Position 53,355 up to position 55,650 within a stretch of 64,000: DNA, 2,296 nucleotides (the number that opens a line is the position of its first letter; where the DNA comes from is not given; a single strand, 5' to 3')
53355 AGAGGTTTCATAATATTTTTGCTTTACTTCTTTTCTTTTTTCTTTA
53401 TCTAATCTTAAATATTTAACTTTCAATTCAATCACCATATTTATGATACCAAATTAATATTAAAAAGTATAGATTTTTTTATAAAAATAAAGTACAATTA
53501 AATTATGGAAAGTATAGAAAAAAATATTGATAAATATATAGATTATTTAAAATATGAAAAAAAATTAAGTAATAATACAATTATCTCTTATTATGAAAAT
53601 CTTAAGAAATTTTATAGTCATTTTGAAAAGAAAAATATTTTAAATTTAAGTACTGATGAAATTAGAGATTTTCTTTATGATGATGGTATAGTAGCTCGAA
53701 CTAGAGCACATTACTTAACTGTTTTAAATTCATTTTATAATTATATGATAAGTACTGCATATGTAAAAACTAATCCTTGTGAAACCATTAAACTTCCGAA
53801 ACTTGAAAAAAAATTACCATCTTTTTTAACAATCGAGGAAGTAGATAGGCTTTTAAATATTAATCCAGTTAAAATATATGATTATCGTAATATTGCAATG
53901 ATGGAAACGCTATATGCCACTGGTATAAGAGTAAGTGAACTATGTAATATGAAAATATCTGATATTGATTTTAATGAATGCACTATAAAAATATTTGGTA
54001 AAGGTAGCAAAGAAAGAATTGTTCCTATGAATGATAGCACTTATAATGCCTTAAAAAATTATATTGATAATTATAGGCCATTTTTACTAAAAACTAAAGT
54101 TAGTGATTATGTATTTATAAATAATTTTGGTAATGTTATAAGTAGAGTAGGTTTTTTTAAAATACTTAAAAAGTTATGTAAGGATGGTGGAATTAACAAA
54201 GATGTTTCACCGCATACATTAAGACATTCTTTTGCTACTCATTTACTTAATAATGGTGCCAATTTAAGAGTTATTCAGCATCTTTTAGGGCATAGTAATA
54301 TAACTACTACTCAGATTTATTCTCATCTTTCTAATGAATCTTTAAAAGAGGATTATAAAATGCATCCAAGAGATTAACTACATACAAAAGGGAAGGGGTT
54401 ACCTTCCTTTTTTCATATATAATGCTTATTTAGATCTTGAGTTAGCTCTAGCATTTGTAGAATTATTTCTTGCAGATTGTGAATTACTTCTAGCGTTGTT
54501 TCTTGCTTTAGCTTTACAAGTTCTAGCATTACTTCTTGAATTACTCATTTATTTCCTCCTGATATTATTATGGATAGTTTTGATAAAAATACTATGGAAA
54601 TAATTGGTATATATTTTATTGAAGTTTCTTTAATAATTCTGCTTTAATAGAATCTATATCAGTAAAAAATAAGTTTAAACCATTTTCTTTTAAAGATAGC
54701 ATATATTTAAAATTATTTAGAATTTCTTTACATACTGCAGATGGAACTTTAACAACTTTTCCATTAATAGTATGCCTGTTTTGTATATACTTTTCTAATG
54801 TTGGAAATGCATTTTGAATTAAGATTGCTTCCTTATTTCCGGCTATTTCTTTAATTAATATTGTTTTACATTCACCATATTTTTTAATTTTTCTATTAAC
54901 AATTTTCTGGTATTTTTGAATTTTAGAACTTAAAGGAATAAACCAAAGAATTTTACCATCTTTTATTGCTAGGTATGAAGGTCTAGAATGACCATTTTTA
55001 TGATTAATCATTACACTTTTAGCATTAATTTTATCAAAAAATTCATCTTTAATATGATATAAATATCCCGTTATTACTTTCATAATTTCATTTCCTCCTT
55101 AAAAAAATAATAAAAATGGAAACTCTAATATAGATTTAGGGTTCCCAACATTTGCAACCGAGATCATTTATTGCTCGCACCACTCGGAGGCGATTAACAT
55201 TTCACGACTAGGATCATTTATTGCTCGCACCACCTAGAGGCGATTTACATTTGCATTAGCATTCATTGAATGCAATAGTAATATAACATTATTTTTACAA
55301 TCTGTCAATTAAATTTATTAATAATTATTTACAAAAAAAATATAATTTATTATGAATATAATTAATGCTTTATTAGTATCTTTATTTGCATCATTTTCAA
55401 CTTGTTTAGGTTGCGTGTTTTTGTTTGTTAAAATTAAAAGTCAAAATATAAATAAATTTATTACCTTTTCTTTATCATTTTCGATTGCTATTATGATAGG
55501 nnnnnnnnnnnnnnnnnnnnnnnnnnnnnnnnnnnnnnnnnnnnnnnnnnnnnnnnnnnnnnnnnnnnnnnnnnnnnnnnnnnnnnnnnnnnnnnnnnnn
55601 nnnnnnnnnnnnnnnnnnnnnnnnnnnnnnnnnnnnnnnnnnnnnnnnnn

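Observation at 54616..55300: Type III toxin-antitoxin / abortive-infection-like locus: promoter, 2.3 x 50-nt repeats, terminator, ToxN/AbiQ-like gene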

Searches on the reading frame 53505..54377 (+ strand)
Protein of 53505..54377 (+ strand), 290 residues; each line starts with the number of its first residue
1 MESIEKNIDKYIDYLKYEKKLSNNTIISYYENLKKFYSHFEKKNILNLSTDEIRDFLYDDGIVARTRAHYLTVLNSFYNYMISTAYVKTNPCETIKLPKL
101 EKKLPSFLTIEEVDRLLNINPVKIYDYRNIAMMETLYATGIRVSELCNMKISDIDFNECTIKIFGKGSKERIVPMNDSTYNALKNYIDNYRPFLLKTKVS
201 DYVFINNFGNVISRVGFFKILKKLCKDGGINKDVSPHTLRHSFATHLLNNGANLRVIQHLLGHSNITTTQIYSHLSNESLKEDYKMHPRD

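Call 4: search_protein_families(library=pfam, proteins=[window:53505-54377:+], max_evalue=1)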
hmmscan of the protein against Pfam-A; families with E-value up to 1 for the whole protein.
window:53505-54377:+ (290 aa): 6 families
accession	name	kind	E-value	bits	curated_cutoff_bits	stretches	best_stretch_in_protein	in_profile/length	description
PF00589.27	Phage_integrase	-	4.7e-52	176.7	27.1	1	107-277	2-170/172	Phage integrase family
PF02899.23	Phage_int_SAM_1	-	1.9e-11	44.5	22.3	1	8-82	1-80/83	Phage integrase, N-terminal SAM-like domain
PF13102.12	Phage_int_SAM_5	-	1.6e-06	28.9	22.3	2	8-46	51-88/98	Phage integrase SAM-like domain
PF13495.12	Phage_int_SAM_4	-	0.00014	22.6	27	1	9-84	3-81/85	Phage integrase, N-terminal SAM-like domain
PF12728.13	HTH_17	-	0.098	13.4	27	1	107-129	1-23/51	Helix-turn-helix domain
PF15472.11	DUF4638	-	0.15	12.2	27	1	219-239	225-245/262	Domain of unknown function (DUF4638)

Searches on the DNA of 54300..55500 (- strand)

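Call 10: search_rna_families(source=window, start=54300, end=55500, threshold=evalue, max_evalue=10, show_alignments=3)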
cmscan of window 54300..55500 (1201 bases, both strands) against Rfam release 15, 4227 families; matches with E-value up to 10: 4.
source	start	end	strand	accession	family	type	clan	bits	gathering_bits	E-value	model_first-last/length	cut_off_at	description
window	55081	55155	-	RF02934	caiA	Gene; sRNA;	-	17.8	55.5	5.9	1-78/78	no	caiA RNA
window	55038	55151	-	RF01858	RsaF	Gene; sRNA;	-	17.4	60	2.6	1-119/119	no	RNA Staph. aureus F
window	54306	54372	-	RF00087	SNORD26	Gene; snRNA; snoRNA; CD-box;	CL00050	15.9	44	4.3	1-76/76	no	Small nucleolar RNA SNORD26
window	54378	54473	-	RF03099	RAGATH-23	Gene; sRNA;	-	15.5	92.6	7.1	1-99/99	no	RAGATH-23 RNA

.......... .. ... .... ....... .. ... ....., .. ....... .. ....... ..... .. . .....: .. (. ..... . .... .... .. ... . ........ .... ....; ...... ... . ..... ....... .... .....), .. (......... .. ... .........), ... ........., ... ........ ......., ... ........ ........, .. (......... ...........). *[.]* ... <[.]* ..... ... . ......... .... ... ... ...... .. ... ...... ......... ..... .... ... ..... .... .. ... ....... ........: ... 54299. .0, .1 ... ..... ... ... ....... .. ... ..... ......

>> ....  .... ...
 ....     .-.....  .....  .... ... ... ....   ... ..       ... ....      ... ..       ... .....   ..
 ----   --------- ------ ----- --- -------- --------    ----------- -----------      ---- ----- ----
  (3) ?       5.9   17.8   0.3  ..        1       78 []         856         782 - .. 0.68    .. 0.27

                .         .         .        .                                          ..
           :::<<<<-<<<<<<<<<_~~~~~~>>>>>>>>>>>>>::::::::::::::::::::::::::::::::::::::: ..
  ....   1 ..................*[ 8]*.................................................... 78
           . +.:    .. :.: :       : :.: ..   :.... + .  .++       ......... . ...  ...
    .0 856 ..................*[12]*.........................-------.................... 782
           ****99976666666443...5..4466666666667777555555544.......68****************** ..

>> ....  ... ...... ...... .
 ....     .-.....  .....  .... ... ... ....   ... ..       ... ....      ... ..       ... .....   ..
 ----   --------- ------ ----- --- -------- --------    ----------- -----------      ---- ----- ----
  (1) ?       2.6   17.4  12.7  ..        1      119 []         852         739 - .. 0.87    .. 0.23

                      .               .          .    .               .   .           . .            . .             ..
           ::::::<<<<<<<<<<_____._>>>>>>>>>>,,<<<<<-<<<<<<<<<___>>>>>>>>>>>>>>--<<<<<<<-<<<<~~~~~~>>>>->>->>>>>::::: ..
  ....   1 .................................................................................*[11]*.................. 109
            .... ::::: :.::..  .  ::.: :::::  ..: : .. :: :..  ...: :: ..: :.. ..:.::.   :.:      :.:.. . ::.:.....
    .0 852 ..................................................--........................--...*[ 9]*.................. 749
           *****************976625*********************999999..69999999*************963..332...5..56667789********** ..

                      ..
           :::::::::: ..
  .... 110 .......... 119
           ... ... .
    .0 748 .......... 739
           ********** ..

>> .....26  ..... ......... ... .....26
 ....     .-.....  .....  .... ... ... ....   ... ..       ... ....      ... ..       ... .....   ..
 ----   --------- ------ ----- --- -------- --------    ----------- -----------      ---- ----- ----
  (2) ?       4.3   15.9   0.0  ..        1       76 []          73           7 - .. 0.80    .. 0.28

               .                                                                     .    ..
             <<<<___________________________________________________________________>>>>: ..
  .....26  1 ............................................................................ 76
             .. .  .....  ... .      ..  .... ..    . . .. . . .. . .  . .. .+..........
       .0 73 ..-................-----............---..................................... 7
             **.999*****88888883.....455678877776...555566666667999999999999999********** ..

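Call 44: search_rna_families(sources=[L029, L009, L057], threshold=gathering)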
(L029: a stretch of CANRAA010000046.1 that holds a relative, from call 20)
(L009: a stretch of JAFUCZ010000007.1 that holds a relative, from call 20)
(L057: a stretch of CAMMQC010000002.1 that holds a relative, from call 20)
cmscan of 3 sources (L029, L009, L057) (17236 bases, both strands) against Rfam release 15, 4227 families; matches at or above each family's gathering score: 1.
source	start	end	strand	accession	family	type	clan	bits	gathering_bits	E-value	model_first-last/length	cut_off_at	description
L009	672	812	-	RF00234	glmS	Cis-reg; riboswitch;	-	82.4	37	5.5e-18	1-167/167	no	glmS glucosamine-6-phosphate activated ribozyme aptamer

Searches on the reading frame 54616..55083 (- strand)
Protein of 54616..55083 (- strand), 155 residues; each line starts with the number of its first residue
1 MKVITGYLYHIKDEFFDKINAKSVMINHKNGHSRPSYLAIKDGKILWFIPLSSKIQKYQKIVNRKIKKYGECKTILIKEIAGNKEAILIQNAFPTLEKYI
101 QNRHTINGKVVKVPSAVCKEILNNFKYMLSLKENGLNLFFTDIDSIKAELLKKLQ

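Call 4: search_protein_families(library=pfam, proteins=[window:54616-55083:-], max_evalue=1)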
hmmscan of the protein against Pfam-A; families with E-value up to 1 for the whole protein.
window:54616-55083:- (155 aa): 0 families

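Call 5: search_protein_families(library=padloc, proteins=[window:54616-55083:-], max_evalue=1)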
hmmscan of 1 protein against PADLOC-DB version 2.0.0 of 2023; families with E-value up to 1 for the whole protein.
window:54616-55083:- (155 aa): 0 families

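Call 6: search_protein_families(library=ncbifam, proteins=[window:54616-55083:-], max_evalue=1)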
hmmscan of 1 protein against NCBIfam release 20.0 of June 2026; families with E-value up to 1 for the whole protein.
window:54616-55083:- (155 aa): 2 families
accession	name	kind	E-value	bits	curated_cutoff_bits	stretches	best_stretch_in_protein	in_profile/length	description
NF047359.1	CptIN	equivalog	4.1e-45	153.3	90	1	6-150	1-150/150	type III toxin-antitoxin system CptIN family toxin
NF034186.3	PRK14891.1-1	equivalog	0.052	13.5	73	1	40-68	21-47/51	50S ribosomal protein L24e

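Call 7: search_solved_structures(query=window:54616-55083:-, max_evalue=10, show_alignments=3)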
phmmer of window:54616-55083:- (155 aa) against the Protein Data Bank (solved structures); distinct sequences matched with E-value up to 10: 1.
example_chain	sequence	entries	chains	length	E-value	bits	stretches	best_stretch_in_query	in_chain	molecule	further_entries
4rmo_A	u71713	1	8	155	1e-17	67.8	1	7-144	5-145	CptN Toxin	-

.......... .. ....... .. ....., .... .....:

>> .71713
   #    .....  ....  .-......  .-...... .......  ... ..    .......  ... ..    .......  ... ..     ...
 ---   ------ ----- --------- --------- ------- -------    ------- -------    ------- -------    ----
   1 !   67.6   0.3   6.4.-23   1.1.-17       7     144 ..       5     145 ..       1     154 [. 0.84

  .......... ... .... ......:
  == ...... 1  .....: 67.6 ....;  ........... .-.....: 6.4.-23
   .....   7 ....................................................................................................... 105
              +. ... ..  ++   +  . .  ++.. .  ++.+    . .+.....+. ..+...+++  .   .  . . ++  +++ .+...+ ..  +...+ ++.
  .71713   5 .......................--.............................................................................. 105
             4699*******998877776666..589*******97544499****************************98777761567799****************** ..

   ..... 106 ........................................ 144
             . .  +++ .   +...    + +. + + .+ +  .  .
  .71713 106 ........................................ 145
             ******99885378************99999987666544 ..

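Call 16: find_homologous_proteins(query=window:54616-55083:-, max_evalue=0.001)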
Query window:54616-55083:- (155 aa): 2596 proteins with E <= 0.001 among 2661 candidates; the best 120 are listed.
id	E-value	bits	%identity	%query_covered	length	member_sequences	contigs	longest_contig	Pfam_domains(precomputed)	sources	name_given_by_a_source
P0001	6.0e-93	326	97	100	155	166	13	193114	-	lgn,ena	-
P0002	1.9e-80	286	91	100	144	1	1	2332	-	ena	-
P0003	4.0e-77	275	79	100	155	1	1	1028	-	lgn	-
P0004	4.5e-77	275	80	100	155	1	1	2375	-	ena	-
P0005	6.9e-77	274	79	100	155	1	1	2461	-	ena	-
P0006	2.4e-76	273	79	100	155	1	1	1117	-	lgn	-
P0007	9.5e-76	271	83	100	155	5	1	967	-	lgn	-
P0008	2.8e-75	269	88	95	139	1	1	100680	-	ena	-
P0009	6.5e-72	258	77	99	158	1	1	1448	-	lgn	-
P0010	1.2e-71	257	75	100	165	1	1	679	-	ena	-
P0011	1.9e-71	257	73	100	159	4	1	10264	-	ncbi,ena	-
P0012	2.2e-71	257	73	99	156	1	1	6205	-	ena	-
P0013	3.6e-71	256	75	99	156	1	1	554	-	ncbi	-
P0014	3.9e-71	256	73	99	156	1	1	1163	-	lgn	-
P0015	4.5e-71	255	75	99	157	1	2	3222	-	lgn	-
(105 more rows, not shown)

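Call 20: find_related_loci(query=A1, collection=genome_contigs, flank=3000)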
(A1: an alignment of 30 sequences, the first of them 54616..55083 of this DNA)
Query A1 (155 aa) in genome_contigs; peptide patterns used: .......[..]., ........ (x = any residue, [..] = any of these).
348 stretches matched a pattern; 334 encode a relative of the query (tblastn E <= 1e-3); the best 80 are kept; 80 distinct loci.
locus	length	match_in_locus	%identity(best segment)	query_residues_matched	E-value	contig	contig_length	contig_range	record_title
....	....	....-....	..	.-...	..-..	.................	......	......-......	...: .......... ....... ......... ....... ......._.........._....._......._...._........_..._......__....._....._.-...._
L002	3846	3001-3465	72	1-155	7e-77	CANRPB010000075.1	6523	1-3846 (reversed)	MAG: uncultured Bacilli bacterium isolate Lapin-018__bin91 genome assembly, contig: Lapin-018__NODE_12901_length_6523_co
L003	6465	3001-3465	74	1-155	2e-75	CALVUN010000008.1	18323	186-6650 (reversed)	MAG: uncultured Bacilli bacterium isolate E24__bin45 genome assembly, contig: E24__k127_4888323, whole genome shotgun se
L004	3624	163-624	73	1-154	1e-75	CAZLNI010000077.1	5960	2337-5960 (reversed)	MAG TPA_asm: uncultured Muribaculaceae bacterium isolate SRP287540_co2_381 genome assembly, contig: NODE_14692_length_59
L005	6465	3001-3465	72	1-155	4e-75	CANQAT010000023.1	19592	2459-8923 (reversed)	MAG: uncultured Bacilli bacterium isolate Lapin-002__bin26 genome assembly, contig: Lapin-002__NODE_3574_length_19592_co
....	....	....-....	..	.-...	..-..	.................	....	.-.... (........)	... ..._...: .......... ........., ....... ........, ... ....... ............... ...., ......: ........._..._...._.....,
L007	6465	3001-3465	72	1-155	2e-74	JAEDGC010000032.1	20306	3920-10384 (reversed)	MAG: Bacilli bacterium isolate MAG100 NODE_1890_length_20306_cov_9.281616, whole genome shotgun sequence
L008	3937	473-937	72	1-155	1e-73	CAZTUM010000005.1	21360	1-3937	MAG TPA_asm: uncultured Muribaculaceae bacterium isolate SRP225648_co1_84 genome assembly, contig: NODE_5833_length_2136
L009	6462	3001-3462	73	1-154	8e-73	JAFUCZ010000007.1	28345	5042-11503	MAG: Bacilli bacterium isolate RGIG4382 Roe_deer_Jejunum.Co__c76322, whole genome shotgun sequence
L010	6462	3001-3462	70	1-154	1e-72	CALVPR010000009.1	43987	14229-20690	MAG: uncultured Bacilli bacterium isolate BRZ_EF__bin109 genome assembly, contig: BRZ_EF__NODE_1269_length_43987_cov_10.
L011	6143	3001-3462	70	1-154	3e-72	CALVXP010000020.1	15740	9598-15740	MAG: uncultured Bacilli bacterium isolate BRZ_GA__bin18 genome assembly, contig: BRZ_GA__NODE_5356_length_15740_cov_8.13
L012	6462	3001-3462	70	1-154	3e-72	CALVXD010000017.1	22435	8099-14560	MAG: uncultured Bacilli bacterium isolate BRZ_FH__bin48 genome assembly, contig: BRZ_FH__NODE_2338_length_22435_cov_15.5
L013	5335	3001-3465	72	1-155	3e-72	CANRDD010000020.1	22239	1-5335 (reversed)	MAG: uncultured Bacilli bacterium isolate Lapin-026__bin34 genome assembly, contig: Lapin-026__NODE_2641_length_22239_co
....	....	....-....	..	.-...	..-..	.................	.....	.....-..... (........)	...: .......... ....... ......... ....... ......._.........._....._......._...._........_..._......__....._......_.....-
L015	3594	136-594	69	1-153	9e-72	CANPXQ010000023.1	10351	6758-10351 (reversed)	MAG: uncultured Bacilli bacterium isolate Lapin-005__bin3 genome assembly, contig: Lapin-005__NODE_8921_length_10351_cov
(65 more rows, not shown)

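Call 38: search_solved_structures(query=A1, max_evalue=10, show_alignments=1)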
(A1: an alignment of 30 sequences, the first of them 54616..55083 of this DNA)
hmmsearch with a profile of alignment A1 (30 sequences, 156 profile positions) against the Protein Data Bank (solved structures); distinct sequences matched with E-value up to 10: 4.
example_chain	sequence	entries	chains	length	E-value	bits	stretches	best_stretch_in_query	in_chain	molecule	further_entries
4rmo_A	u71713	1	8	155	7.2e-23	84.5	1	8-146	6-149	CptN Toxin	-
5ijn_G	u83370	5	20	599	0.078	16.1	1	92-155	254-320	NUCLEAR PORE COMPLEX PROTEIN NUP58 | Nucleoporin p58/p45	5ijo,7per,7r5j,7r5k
5c3l_B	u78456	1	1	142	0.2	14.8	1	92-155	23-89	Nucleoporin Nup58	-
7wkk_I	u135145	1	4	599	1.8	11.7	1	92-155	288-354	MGC84997 protein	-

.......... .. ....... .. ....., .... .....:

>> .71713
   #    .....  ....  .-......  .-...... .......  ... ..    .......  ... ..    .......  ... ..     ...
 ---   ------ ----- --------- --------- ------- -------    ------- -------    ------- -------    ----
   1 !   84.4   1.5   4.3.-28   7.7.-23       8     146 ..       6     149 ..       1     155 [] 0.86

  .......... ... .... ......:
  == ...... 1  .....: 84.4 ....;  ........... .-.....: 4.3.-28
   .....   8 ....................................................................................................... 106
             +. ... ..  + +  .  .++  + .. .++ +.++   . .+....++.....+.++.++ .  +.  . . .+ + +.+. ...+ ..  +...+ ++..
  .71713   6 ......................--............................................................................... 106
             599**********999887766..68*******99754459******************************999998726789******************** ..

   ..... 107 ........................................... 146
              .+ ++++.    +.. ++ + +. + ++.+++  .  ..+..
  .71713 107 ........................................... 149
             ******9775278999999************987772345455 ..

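Call 46: predict_structure(alignment_id=A1)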
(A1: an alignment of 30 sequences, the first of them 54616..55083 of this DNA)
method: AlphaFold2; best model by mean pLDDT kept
length: 155 residues; sequences in the alignment: 30
mean_pLDDT: 51.1   pTM: 0.36
mean pLDDT of the five models: 51.1, 42.0, 41.6, 41.3, 40.9
residues with pLDDT >= 90: 0; 70-90: 15; 50-70: 62; < 50: 78
segments of 3 or more residues with pLDDT < 50: 1-35, 39-48, 91-95, 105-109, 131-141, 143-147, 149-151, 153-155
pLDDT, mean of each block of 10 residues (from residue 1): 27 35 35 43 46 74 70 61 60 49 53 66 60 41 47 49
secondary structure, 60 per line:
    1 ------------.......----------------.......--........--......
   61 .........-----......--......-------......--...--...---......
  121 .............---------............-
elements in order: H13-19 E36-42 E45-52 H55-69 E75-80 E83-88 H96-101 E104-106 E109-111 H115-133 H143-154

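Call 48: find_related_loci(query=A1, collection=viral_contigs, flank=3000)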
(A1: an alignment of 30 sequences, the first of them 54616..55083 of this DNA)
Query A1 (155 aa) in viral_contigs; peptide patterns used: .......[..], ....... (x = any residue, [..] = any of these).
14 stretches matched a pattern; 2 encode a relative of the query (tblastn E <= 1e-3); 2 distinct loci.
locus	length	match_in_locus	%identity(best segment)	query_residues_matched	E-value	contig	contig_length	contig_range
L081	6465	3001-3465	59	1-155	5e-60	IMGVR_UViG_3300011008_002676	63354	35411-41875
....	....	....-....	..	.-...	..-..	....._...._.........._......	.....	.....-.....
